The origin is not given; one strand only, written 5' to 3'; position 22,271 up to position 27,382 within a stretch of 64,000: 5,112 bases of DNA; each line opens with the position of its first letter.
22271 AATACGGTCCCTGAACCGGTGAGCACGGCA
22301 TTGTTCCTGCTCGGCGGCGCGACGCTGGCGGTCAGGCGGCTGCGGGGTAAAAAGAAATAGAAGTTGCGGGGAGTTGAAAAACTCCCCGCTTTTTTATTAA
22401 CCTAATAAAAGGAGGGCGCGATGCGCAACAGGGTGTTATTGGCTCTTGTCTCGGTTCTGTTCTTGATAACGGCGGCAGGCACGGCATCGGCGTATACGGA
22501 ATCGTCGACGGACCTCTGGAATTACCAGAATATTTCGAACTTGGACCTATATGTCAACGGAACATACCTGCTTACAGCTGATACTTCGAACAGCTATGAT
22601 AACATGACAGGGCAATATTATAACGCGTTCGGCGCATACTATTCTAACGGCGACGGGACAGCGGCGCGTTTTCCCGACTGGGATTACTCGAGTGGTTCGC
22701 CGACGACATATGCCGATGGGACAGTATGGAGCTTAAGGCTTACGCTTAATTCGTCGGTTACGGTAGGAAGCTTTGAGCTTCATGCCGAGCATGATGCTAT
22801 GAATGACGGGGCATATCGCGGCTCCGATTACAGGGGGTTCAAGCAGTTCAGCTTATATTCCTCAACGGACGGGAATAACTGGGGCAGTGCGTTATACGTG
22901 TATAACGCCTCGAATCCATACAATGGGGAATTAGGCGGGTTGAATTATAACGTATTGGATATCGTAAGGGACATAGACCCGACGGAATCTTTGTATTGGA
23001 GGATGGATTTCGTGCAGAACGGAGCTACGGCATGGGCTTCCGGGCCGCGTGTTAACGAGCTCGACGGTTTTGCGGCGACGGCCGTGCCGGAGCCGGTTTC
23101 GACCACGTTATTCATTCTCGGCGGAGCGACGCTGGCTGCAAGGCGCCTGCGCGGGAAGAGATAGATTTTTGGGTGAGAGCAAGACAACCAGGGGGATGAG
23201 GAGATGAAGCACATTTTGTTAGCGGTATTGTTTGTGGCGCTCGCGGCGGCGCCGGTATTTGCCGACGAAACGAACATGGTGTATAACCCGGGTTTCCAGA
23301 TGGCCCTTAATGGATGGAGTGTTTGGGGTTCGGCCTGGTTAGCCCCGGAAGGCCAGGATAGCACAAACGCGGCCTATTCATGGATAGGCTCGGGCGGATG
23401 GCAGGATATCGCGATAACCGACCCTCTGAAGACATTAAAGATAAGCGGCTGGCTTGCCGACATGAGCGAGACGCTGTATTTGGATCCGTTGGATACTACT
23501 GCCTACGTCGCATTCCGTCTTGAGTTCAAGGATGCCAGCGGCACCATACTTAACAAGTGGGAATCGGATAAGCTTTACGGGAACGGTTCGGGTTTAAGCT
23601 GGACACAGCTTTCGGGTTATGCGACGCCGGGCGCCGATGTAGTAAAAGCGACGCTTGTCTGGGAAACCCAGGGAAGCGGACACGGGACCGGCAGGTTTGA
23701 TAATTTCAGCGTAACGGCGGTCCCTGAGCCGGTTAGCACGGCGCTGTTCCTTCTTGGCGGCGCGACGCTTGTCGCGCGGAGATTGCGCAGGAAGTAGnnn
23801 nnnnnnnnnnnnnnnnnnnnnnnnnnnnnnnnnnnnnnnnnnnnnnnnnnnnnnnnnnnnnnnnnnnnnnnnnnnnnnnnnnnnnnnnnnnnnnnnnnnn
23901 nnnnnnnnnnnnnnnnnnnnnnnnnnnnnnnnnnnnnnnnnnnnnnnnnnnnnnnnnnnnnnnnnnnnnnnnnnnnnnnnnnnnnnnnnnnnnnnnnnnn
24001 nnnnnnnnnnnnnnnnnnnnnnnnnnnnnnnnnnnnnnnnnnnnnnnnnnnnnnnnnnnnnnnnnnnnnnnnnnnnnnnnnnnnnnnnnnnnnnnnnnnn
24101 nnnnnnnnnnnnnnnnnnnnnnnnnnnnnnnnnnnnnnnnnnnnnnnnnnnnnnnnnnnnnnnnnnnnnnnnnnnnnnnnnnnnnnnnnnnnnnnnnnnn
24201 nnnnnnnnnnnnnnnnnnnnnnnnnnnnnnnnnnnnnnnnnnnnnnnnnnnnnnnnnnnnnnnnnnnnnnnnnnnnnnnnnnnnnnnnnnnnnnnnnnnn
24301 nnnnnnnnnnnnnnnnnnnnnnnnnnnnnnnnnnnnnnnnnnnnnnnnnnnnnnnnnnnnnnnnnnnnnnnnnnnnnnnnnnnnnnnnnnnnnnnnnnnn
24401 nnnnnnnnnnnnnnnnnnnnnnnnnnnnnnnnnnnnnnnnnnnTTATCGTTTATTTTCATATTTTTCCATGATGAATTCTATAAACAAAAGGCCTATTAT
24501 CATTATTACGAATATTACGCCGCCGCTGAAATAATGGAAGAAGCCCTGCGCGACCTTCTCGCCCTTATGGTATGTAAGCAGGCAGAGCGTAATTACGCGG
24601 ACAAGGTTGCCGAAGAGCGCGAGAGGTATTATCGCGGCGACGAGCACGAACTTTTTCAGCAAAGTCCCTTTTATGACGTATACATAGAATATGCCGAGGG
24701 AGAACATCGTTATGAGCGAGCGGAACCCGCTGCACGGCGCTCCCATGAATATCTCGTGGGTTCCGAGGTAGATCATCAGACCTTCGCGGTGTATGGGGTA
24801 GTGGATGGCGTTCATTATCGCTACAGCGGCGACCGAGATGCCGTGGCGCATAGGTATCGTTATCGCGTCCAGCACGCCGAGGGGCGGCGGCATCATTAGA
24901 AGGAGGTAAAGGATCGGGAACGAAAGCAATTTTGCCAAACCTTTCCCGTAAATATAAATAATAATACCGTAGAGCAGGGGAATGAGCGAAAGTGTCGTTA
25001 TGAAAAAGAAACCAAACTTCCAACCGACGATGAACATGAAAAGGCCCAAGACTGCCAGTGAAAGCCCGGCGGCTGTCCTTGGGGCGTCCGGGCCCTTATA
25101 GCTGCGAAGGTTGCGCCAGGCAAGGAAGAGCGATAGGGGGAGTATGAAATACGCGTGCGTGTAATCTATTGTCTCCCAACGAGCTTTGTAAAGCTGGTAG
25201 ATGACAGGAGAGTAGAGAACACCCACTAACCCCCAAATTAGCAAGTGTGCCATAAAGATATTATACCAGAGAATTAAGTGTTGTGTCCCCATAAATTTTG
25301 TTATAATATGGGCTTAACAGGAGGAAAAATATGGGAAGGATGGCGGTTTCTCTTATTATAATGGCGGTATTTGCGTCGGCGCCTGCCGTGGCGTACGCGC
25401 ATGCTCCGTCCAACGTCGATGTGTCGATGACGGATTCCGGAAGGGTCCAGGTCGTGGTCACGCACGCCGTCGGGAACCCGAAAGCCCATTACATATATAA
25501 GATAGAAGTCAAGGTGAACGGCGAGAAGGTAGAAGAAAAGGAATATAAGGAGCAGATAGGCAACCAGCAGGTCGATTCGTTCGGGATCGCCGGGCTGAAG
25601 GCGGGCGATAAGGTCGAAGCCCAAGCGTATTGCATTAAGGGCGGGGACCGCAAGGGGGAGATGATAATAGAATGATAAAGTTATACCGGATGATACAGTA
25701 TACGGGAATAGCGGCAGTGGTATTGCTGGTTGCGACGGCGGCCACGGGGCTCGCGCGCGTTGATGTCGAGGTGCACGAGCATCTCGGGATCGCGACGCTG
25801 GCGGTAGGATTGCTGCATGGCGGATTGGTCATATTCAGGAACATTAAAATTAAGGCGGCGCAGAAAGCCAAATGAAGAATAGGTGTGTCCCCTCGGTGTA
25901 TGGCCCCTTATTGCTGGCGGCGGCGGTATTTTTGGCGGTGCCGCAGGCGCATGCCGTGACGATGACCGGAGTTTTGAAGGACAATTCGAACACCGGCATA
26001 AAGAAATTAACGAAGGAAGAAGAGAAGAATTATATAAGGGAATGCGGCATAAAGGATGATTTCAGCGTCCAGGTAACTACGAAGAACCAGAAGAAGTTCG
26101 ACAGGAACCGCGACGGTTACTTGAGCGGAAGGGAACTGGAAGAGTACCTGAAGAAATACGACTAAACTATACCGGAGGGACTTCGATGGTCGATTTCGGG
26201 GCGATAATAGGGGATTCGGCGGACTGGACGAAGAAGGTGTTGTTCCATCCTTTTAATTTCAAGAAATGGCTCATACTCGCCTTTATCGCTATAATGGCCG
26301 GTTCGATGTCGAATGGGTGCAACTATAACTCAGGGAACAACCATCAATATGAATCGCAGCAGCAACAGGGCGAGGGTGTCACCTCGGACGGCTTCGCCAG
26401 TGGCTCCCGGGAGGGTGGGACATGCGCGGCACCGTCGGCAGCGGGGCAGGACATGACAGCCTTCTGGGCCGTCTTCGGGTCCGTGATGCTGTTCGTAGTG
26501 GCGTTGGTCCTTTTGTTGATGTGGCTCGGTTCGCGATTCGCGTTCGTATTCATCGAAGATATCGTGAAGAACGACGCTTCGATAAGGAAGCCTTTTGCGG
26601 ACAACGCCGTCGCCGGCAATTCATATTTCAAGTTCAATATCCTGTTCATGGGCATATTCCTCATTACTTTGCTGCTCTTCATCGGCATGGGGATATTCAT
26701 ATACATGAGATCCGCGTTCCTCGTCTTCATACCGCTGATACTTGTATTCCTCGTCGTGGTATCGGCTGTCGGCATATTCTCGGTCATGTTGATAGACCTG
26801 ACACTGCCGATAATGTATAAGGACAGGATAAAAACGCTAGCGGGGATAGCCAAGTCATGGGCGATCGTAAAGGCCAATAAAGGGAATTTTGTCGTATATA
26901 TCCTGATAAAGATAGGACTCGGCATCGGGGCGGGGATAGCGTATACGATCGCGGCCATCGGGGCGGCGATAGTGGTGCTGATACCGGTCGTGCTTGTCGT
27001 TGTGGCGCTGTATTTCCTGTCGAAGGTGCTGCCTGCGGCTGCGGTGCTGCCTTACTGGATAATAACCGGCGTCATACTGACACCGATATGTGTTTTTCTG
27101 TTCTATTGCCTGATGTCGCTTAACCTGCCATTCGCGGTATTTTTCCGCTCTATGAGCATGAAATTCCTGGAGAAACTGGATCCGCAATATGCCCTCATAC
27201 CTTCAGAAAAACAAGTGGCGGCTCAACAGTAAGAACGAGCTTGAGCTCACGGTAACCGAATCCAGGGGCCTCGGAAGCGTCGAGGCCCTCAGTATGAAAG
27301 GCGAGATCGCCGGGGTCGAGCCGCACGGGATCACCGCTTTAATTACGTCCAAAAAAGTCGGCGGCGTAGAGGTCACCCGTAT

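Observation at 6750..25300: Roughly 18 kb compositionally distinct island: Wzx/Wzy-type glycan assembly module plus PEP-CTERM/exosortase system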

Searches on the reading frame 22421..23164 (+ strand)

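Call 5: search_protein_families(library=pfam, proteins=[window:22421-23164:+], max_evalue=0.001)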
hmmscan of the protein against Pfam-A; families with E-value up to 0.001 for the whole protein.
window:22421-23164:+ (247 aa): 0 families

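Call 7: search_protein_families(library=ncbifam, proteins=[window:22421-23164:+], max_evalue=0.01)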
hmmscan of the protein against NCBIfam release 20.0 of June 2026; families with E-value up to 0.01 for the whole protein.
window:22421-23164:+ (247 aa): 1 family
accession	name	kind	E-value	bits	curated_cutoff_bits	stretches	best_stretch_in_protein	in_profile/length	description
NF038120.1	PEP_CTERM_QFxxD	subfamily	0.004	17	80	0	214-243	185-214/215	NF038120 family PEP-CTERM protein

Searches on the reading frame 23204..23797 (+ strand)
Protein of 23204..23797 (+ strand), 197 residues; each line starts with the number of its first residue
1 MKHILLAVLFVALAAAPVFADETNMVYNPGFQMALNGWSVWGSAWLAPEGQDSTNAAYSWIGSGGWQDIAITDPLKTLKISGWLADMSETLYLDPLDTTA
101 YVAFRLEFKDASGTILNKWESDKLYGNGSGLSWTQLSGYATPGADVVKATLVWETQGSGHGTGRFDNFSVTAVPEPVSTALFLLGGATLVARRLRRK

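Call 5: search_protein_families(library=pfam, proteins=[window:23204-23797:+], max_evalue=0.001)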
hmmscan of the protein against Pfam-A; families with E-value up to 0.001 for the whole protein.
window:23204-23797:+ (197 aa): 0 families

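Call 7: search_protein_families(library=ncbifam, proteins=[window:23204-23797:+], max_evalue=0.01)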
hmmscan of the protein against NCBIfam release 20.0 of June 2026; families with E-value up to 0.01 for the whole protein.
window:23204-23797:+ (197 aa): 5 families
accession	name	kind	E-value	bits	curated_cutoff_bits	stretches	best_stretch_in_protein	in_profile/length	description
NF038120.1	PEP_CTERM_QFxxD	subfamily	1.4e-05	25.1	80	1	165-194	185-214/215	NF038120 family PEP-CTERM protein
TIGR02595.1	PEP_CTERM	domain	0.00025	21.7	16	1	173-196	1-24/24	PEP-CTERM sorting domain-containing protein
NF038129.1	PEP_NF038129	equivalog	0.00026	20.9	65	1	131-196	121-193/194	NF038129 family PEP-CTERM protein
NF038124.1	PEP_CTERM_TLD_A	exception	0.0014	18.2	100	1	160-196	198-234/235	PEP_CTERM-anchored TLD domain-containing protein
NF038118.1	PEP_CTERM_CCXG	equivalog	0.0015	18.3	90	1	162-196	160-199/199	CCXG family PEP-CTERM protein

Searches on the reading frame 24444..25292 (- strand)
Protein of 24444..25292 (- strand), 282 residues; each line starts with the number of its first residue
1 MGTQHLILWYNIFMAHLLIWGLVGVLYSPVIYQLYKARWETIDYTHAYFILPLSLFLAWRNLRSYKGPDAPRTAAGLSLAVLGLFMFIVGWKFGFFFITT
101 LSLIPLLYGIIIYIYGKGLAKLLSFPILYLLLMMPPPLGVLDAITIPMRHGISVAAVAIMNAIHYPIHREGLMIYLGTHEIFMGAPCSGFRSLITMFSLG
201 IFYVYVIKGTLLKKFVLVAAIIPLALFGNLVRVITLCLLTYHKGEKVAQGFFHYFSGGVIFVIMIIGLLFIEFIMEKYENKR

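Call 5: search_protein_families(library=pfam, proteins=[window:24444-25292:-], max_evalue=0.001)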
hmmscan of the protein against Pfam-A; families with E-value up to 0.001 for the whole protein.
window:24444-25292:- (282 aa): 1 family
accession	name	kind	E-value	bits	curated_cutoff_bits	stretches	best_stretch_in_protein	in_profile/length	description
PF09721.15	Exosortase_EpsH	-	9.7e-57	192.7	25.7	1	22-270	3-249/254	Transmembrane exosortase (Exosortase_EpsH)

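Call 7: search_protein_families(library=ncbifam, proteins=[window:24444-25292:-], max_evalue=0.01)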
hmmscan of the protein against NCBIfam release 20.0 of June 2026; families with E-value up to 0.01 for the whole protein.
window:24444-25292:- (282 aa): 16 families
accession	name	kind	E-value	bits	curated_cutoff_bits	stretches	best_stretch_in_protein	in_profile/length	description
NF035943.2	exosort_XrtV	exception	3.3e-55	187.3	313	1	16-277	5-268/270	exosortase V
TIGR03113.1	exosort_XrtB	exception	1.9e-48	165.4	275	1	19-274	5-263/268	exosortase B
TIGR02602.1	8TM_EpsH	subfamily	2.7e-43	148.2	105.55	1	38-272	4-237/241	exosortase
TIGR03109.2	exosort_XrtA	exception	4.5e-40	137.7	208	1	16-272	3-256/261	exosortase A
TIGR04152.1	exosort_VPLPA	exception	5.1e-40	138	400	1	37-280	3-247/486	VPLPA-CTERM-specific exosortase XrtD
NF038142.1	exosort_XrtW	exception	6e-40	137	425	1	16-280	5-270/494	exosortase W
TIGR04151.1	exosort_VPDSG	exception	4.5e-19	69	300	1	30-280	44-304/306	VPDSG-CTERM-specific exosortase XrtC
TIGR04178.1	exo_archaeo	signature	4.2e-17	62.2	23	1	185-271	5-90/97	exosortase/archaeosortase family protein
TIGR04156.1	cyanoexo_CrtB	exception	9.8e-14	51.5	300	1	16-280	3-272/280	cyanoexosortase B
TIGR04476.1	exosort_XrtN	exception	5e-10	39.1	200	1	39-275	21-247/406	exosortase N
NF033464.1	cyanoexo_CrtC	exception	1.4e-09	37.9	225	1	60-266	56-265/278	cyanoexosortase C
NF033770.1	exosort_XrtT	exception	1.1e-08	34.1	250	1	153-269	141-261/472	exosortase T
TIGR03762.1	archaeo_artC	exception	1.4e-06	28.4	100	1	141-271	137-270/274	archaeosortase C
TIGR03763.1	cyanoexo_CrtA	exception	1.8e-05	24.4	150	1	100-274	84-256/260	cyanoexosortase A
NF050190.1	exosort_XrtZ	exception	2e-05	23.2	475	1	155-265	31-140/460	exosortase Z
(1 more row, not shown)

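Call 22: find_related_loci(query=window:24444-25292:-, collection=metagenome_contigs, flank=10000)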
Query window:24444-25292:- (282 aa) in metagenome_contigs; peptide patterns used: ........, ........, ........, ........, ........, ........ (x = any residue, [..] = any of these).
356 stretches matched a pattern; 5 encode a relative of the query (tblastn E <= 1e-3); 5 distinct loci.
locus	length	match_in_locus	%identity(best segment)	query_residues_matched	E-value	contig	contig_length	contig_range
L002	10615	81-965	84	2-282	1e-159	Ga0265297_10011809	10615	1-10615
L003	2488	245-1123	85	1-282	1e-166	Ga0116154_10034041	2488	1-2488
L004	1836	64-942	85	1-282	1e-168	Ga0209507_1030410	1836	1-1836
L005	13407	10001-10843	82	1-281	8e-154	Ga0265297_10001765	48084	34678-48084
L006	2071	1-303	96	182-282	5e-60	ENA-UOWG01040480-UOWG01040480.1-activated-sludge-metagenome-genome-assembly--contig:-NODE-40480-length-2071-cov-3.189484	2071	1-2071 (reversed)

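Call 76: list_cluster_members(proteins=[L013:2369-3946:+, L013:14287-15120:-, L013:639-2369:+, L014:3297-4304:+, L014:4312-5532:+, L014:5565-6398:+, L014:7481-8503:+, window:24444-25292:-, window:16803-17810:+, L007:14796-16169:+])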
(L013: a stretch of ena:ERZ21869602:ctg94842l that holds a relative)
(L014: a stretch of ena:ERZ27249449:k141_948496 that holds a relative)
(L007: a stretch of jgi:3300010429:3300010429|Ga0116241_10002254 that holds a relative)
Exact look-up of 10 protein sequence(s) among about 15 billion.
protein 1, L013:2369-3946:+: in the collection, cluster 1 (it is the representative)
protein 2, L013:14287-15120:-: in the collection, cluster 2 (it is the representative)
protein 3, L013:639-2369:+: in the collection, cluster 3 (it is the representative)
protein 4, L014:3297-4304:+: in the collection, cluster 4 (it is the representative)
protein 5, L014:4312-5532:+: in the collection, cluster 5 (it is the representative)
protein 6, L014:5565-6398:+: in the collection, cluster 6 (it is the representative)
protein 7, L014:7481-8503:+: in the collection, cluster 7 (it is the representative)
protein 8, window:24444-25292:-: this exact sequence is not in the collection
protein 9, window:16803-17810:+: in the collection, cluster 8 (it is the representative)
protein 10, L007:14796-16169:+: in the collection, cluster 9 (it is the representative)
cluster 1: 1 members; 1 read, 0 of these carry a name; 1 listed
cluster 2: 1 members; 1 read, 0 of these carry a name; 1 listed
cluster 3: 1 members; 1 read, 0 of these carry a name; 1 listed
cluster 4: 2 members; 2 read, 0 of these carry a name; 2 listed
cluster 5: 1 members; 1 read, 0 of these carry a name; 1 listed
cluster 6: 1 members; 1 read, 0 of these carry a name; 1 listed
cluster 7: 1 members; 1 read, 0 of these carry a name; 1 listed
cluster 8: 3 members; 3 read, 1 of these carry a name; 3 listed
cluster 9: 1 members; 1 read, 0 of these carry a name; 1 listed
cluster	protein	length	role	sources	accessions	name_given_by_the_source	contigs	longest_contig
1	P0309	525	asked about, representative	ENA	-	-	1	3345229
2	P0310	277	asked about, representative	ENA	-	-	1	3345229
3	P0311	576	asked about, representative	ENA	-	-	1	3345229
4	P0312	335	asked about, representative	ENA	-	-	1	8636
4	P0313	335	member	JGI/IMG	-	-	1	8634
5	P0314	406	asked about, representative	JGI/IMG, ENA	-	-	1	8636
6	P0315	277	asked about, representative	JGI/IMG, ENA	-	-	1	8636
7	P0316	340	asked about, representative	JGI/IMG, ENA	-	-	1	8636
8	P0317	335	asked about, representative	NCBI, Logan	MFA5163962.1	MAG: radical SAM protein [Candidatus Omnitrophota bacterium]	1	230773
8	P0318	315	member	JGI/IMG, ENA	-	-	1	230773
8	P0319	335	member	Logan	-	-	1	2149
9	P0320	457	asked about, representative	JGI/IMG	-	-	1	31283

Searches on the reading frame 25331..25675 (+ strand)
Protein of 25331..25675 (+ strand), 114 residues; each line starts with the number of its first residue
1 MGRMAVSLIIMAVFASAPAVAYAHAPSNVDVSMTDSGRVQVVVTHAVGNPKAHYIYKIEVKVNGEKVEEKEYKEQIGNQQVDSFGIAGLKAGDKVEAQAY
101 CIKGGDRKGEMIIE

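Call 5: search_protein_families(library=pfam, proteins=[window:25331-25675:+], max_evalue=0.001)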
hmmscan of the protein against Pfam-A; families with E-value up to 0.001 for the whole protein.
window:25331-25675:+ (114 aa): 1 family
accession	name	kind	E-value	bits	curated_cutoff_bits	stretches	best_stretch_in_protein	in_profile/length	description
PF08770.17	SoxZ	-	0.00098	19.2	25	0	51-104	37-90/98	Sulphur oxidation protein SoxZ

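Call 7: search_protein_families(library=ncbifam, proteins=[window:25331-25675:+], max_evalue=0.01)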
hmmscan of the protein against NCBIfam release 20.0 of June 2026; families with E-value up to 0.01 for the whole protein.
window:25331-25675:+ (114 aa): 1 family
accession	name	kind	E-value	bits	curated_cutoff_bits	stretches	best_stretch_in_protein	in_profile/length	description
TIGR04490.1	SoxZ_true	equivalog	0.00011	22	76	1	51-108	36-93/98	thiosulfate oxidation carrier complex protein SoxZ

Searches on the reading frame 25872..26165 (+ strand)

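Call 74: search_protein_families(library=pfam, proteins=[window:25872-26165:+], max_evalue=0.001)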
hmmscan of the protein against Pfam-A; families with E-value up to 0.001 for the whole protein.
window:25872-26165:+ (97 aa): 2 families
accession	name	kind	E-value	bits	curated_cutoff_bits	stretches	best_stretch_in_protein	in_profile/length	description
PF00036.39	EF-hand_1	-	0.00032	20.5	25.4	1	74-95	7-28/29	EF hand domain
PF13405.12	EF-hand_6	-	0.00034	20.5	25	1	74-96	7-29/30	EF-hand domain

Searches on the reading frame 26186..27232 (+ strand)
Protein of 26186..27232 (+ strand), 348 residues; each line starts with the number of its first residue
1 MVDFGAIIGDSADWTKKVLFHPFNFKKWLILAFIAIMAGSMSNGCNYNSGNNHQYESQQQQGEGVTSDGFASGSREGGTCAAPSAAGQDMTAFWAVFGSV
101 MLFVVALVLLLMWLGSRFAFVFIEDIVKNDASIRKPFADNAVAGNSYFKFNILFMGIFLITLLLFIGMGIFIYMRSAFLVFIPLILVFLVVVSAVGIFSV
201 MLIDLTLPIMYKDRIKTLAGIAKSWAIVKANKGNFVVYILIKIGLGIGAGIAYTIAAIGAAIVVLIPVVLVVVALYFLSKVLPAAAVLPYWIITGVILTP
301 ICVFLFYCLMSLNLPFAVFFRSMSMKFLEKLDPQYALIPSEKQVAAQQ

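Call 5: search_protein_families(library=pfam, proteins=[window:26186-27232:+], max_evalue=0.001)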
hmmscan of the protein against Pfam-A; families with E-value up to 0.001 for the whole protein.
window:26186-27232:+ (348 aa): 1 family
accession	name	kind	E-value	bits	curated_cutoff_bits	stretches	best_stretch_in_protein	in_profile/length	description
PF24400.1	DUF7544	-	2.8e-47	161.9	27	1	8-338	7-302/302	Family of unknown function (DUF7544)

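Call 7: search_protein_families(library=ncbifam, proteins=[window:26186-27232:+], max_evalue=0.01)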
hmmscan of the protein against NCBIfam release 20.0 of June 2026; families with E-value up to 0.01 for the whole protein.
window:26186-27232:+ (348 aa): 0 families
